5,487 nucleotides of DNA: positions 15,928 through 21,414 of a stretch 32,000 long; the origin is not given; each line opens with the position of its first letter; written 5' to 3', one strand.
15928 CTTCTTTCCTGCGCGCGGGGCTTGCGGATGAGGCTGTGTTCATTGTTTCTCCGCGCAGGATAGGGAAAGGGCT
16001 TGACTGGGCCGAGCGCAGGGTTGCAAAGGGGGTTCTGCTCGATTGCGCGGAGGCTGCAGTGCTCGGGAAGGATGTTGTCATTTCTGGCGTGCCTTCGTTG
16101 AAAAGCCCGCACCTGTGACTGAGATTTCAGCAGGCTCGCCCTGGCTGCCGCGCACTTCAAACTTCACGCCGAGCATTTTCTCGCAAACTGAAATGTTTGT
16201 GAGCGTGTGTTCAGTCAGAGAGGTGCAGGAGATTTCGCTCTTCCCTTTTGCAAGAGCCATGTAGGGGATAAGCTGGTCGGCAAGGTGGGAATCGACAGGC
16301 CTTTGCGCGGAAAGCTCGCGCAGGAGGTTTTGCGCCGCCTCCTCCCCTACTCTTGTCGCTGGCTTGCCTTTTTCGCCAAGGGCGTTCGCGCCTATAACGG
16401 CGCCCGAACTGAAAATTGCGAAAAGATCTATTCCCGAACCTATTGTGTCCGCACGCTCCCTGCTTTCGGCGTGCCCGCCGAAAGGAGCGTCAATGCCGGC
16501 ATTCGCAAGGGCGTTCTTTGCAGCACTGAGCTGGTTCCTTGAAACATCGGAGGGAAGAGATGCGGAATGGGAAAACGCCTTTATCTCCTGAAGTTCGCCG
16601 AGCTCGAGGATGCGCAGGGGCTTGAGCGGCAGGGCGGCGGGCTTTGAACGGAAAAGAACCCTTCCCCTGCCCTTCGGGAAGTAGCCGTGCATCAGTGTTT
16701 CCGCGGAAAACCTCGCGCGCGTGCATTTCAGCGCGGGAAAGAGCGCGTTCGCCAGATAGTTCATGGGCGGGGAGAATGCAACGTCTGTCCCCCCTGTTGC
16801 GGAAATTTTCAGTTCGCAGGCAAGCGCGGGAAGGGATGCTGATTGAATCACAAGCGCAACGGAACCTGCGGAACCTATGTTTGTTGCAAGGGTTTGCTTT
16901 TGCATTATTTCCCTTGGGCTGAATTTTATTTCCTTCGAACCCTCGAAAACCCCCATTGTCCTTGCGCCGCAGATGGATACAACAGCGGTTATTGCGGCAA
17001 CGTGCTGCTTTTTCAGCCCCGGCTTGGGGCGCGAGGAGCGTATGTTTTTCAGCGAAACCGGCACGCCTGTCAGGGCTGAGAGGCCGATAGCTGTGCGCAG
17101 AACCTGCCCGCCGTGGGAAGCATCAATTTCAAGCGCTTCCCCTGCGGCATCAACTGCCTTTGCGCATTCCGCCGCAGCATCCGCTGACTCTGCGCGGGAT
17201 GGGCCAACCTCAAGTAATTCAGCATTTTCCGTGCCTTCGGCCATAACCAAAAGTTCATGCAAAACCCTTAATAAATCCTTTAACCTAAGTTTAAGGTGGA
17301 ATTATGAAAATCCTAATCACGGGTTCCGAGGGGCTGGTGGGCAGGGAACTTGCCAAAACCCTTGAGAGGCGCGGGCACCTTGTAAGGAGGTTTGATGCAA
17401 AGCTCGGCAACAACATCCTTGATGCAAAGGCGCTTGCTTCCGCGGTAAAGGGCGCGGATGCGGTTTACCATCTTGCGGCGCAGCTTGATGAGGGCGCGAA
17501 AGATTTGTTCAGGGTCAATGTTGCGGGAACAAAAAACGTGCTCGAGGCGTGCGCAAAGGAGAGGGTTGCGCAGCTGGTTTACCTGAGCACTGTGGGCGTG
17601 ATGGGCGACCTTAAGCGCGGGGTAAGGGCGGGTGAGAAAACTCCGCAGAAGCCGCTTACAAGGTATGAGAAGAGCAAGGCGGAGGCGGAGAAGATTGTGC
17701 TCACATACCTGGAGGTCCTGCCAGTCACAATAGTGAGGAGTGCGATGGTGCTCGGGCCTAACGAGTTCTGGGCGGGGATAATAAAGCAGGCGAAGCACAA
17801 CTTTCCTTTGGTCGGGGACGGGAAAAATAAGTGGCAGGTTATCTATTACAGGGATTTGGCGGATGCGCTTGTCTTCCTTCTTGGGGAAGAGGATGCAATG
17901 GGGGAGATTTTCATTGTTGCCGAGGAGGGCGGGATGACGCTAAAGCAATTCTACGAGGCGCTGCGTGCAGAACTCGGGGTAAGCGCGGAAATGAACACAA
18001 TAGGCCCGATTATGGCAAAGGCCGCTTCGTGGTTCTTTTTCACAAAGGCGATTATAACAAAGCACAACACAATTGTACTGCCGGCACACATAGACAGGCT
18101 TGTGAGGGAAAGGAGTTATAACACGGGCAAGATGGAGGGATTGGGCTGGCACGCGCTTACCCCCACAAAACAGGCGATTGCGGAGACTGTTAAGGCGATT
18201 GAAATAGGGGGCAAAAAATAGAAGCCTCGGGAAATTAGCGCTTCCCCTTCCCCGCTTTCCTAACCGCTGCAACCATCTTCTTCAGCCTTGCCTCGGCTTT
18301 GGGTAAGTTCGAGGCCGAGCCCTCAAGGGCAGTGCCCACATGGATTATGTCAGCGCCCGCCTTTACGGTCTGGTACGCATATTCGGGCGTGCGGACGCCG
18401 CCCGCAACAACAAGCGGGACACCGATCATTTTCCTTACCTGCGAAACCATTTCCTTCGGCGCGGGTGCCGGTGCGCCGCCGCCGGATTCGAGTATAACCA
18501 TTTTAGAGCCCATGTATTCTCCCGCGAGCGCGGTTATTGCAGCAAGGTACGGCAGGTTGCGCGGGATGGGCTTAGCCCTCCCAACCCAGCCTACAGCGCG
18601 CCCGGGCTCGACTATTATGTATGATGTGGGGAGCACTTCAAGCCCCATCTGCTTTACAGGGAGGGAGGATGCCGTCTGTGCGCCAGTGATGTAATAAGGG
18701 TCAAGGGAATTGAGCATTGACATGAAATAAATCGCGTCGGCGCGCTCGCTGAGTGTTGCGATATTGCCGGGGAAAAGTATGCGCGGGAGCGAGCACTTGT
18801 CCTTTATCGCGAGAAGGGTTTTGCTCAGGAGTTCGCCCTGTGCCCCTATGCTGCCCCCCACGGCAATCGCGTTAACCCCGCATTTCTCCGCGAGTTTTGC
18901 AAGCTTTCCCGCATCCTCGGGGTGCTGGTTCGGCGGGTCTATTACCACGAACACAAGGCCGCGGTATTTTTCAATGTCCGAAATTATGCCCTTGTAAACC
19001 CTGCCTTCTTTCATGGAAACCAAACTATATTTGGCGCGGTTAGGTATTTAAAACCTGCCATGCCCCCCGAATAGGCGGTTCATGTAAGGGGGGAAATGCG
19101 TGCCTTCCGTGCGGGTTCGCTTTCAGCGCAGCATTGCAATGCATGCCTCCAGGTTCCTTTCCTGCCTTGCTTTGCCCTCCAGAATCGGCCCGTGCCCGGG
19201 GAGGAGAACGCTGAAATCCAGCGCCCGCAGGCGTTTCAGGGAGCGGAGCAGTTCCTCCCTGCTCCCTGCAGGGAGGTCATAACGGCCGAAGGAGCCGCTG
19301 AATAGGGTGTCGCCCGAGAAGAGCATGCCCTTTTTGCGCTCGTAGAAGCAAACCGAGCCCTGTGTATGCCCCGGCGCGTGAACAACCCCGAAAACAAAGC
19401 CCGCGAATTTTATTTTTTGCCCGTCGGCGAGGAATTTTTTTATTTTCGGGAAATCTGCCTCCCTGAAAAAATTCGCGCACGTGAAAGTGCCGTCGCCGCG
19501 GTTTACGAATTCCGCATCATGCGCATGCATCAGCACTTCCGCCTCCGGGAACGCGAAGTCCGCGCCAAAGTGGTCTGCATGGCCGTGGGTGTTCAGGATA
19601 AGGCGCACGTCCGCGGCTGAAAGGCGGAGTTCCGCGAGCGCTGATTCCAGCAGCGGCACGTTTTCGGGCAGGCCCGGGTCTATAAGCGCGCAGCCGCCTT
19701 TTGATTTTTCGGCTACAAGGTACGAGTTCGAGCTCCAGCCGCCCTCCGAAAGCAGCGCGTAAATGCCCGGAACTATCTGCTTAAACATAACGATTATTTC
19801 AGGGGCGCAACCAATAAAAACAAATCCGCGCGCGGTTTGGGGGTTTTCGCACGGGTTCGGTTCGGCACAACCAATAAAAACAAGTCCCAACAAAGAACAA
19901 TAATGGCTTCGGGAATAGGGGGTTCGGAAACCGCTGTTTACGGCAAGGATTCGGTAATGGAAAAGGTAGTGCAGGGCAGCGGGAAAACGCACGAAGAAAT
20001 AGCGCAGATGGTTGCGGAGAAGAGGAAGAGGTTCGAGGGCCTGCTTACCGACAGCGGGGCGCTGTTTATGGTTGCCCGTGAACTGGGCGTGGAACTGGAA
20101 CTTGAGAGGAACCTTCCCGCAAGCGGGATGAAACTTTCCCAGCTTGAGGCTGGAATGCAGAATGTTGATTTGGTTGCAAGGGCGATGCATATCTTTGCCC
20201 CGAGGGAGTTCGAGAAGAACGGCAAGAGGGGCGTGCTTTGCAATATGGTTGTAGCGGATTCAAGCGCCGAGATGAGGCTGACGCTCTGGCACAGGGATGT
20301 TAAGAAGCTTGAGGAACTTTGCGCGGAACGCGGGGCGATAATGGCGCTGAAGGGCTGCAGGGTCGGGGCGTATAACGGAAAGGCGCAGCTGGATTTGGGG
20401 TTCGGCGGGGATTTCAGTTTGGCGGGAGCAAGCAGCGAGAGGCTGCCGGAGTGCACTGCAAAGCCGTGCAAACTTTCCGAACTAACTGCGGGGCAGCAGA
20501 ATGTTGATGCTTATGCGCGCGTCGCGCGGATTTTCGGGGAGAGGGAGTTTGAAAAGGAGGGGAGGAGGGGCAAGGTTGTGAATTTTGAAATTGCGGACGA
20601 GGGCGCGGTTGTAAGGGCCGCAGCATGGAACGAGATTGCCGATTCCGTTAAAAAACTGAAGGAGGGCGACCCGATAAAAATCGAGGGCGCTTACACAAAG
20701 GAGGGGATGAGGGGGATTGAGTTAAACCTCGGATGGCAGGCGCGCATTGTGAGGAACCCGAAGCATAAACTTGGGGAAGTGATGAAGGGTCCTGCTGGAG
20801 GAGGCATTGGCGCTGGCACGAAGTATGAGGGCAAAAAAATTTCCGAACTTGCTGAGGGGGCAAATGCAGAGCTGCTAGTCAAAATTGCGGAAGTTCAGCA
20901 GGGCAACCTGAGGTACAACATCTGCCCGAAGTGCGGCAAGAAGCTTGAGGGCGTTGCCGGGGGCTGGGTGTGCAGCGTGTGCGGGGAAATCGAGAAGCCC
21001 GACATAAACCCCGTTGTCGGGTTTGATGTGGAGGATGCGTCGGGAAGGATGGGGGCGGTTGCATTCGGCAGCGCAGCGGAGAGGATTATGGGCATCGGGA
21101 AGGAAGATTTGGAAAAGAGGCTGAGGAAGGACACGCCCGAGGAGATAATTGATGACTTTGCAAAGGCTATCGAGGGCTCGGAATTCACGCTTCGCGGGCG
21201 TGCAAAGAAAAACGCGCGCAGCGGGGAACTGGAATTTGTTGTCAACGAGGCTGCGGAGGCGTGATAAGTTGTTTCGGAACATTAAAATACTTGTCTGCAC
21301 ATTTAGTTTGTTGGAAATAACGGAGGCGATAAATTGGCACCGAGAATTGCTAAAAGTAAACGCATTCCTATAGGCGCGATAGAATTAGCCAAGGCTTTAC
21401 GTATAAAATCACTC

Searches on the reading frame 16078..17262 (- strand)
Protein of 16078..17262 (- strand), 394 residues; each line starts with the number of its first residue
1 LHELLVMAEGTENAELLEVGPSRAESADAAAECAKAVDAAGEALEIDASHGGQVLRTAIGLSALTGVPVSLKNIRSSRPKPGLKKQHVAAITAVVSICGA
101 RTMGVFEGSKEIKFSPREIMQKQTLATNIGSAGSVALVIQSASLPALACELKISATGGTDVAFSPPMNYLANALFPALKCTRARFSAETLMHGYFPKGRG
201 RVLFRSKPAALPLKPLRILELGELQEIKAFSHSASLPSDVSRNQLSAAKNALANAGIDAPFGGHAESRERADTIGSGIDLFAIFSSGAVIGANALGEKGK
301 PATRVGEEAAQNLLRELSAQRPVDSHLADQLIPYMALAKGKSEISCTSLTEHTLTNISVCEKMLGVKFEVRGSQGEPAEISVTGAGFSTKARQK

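Call 80: search_protein_families(library=pfam, proteins=[window:16078-17262:-], max_evalue=0.001)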
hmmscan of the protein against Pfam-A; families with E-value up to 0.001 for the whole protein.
window:16078-17262:- (394 aa): 2 families
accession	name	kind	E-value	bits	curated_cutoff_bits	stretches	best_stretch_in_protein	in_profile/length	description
PF01137.26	RTC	-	4.4e-66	222.7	27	1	50-370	4-221/221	RNA 3'-terminal phosphate cyclase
PF05189.18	RTC_insert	-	1.6e-19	70.6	23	1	220-318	2-102/102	RNA 3'-terminal phosphate cyclase (RTC), insert domain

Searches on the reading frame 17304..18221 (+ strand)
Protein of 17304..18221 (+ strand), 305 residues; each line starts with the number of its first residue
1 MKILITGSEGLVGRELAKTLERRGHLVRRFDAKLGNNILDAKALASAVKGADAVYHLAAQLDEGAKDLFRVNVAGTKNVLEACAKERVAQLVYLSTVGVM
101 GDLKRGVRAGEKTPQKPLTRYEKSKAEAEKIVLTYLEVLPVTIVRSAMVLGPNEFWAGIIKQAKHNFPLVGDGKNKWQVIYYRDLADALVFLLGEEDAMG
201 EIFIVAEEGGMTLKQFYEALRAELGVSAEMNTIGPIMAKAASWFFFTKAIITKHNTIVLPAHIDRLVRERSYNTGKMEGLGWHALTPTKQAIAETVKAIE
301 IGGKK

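Call 80: search_protein_families(library=pfam, proteins=[window:17304-18221:+], max_evalue=0.001)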
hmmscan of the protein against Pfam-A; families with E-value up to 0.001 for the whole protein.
window:17304-18221:+ (305 aa): 7 families
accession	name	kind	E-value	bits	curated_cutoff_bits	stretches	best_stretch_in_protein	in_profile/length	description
PF01370.27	Epimerase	-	5.9e-33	114.7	20.9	1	3-205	1-239/240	NAD dependent epimerase/dehydratase family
PF01073.25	3Beta_HSD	-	2.8e-21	76.2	22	1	36-191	52-227/280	3-beta hydroxysteroid dehydrogenase/isomerase family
PF04321.23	RmlD_sub_bind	-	5.8e-21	75.2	27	1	1-238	1-243/287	RmlD substrate binding domain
PF07993.18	NAD_binding_4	-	7.8e-17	61.7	20.1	1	39-163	77-219/258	Male sterility protein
PF16363.11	GDP_Man_Dehyd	-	1.1e-15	58.3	27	1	36-294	59-331/332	GDP-mannose 4,6 dehydratase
PF13460.12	NAD_binding_10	-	2e-10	41.3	27.2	1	37-149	47-146/184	NAD(P)H-binding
PF02719.21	Polysacc_synt_2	-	4.5e-06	26.5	20.2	1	37-96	62-128/293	Polysaccharide biosynthesis protein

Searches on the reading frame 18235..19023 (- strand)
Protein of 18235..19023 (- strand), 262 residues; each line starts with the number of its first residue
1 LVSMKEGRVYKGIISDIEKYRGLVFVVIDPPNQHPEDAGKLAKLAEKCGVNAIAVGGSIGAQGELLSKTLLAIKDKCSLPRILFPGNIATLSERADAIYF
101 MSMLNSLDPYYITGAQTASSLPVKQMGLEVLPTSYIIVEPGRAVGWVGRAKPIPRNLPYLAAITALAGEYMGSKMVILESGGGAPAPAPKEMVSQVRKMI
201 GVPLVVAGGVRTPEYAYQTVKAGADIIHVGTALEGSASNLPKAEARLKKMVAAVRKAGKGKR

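Call 80: search_protein_families(library=pfam, proteins=[window:18235-19023:-], max_evalue=0.001)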
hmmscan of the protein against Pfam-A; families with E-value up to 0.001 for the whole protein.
window:18235-19023:- (262 aa): 5 families
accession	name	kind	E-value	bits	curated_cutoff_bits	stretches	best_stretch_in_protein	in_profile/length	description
PF01884.23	PcrB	-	3.3e-43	148.2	23.9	1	17-237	3-215/226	PcrB family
PF00977.27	His_biosynth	-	1e-05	25.5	23.6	1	187-234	59-106/228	Histidine biosynthesis protein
PF05690.20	ThiG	-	3.5e-05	23.7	23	1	189-257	163-230/247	Thiazole biosynthesis protein ThiG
PF01180.27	DHO_dh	-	0.00013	21.7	27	1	187-233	224-272/291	Dihydroorotate dehydrogenase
PF00478.31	IMPDH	-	0.00071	19.1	25.6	0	190-231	133-174/345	IMP dehydrogenase / GMP reductase domain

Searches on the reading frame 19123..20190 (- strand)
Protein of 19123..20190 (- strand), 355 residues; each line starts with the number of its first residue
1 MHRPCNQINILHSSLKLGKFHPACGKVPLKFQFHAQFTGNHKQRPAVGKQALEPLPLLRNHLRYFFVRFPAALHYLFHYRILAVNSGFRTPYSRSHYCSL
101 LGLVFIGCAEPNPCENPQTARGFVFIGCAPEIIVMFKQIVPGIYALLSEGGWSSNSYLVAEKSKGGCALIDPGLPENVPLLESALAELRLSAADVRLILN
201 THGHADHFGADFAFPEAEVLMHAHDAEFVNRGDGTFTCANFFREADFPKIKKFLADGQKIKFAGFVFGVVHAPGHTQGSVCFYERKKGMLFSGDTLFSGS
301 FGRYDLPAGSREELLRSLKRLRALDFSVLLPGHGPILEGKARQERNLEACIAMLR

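Call 80: search_protein_families(library=pfam, proteins=[window:19123-20190:-], max_evalue=0.001)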
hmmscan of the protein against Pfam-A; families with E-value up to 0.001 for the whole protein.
window:19123-20190:- (355 aa): 2 families
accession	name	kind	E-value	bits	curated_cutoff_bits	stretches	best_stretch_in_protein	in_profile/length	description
PF00753.33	Lactamase_B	-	8.2e-35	121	22.7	1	151-333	3-196/196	Metallo-beta-lactamase superfamily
PF19583.5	ODP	-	1.5e-07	32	27.2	1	154-296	3-137/194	ODP family beta lactamase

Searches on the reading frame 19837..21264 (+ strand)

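Call 80: search_protein_families(library=pfam, proteins=[window:19837-21264:+], max_evalue=0.001)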
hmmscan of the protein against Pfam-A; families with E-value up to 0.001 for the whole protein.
window:19837-21264:+ (475 aa): 5 families
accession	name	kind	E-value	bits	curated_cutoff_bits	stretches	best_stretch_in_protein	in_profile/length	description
PF08646.16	Rep_fac-A_C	-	1.1e-12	48.4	28.5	1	349-463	7-123/146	Replication factor-A C terminal domain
PF01336.31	tRNA_anti-codon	-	5.3e-11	42.7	27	1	242-296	12-67/75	OB-fold nucleic acid binding domain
PF17244.8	CDC24_OB3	-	2.9e-06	27.7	25.4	0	103-158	2-51/216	Cell division control protein 24, OB domain 3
PF16900.11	REPA_OB_2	-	3.2e-06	27.4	27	1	135-183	40-86/98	Replication protein A OB domain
PF13742.12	tRNA_anti_2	-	0.00031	21.3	27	0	245-287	36-79/95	OB-fold nucleic acid binding domain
